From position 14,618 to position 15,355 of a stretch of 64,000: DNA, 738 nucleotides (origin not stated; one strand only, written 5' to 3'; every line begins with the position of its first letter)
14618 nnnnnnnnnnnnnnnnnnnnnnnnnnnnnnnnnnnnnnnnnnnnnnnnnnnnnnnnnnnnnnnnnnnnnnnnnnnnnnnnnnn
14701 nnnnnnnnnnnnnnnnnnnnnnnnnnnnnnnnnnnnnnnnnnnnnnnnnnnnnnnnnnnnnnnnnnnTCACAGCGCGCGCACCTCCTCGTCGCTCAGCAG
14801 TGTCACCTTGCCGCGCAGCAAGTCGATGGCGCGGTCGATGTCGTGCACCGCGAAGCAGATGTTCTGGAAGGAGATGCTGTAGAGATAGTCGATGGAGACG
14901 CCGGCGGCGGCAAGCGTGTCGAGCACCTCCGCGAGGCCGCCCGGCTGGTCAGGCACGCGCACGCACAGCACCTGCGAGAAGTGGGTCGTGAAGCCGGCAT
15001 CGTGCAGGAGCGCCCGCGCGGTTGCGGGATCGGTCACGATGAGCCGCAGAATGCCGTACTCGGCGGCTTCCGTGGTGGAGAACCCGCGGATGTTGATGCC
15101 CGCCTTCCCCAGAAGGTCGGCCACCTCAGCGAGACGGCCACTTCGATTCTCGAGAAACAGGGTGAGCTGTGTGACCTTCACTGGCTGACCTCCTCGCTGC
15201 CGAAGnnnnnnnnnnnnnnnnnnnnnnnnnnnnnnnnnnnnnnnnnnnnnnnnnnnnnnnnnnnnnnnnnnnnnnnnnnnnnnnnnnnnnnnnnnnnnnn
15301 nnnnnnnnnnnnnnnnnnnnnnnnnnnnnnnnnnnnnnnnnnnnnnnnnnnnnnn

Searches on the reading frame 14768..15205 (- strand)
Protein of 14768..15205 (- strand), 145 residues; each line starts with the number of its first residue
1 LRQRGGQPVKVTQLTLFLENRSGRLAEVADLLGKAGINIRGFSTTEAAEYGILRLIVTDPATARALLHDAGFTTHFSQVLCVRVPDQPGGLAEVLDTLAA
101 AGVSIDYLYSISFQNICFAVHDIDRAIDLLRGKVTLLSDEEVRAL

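Call 54: search_protein_families(library=pfam, proteins=[window:14768-15205:-], max_evalue=0.00001)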
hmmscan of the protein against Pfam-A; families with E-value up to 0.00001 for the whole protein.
window:14768-15205:- (145 aa): 3 families
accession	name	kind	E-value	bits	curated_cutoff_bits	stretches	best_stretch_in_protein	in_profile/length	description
PF19571.5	ACT_8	-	5e-23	81.9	23.5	1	10-127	2-122/141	ACT domain pair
PF01842.31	ACT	-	2.2e-17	62.9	27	2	82-125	5-51/66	ACT domain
PF13291.12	ACT_4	-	2.8e-06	28.3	27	0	12-54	7-49/80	ACT domain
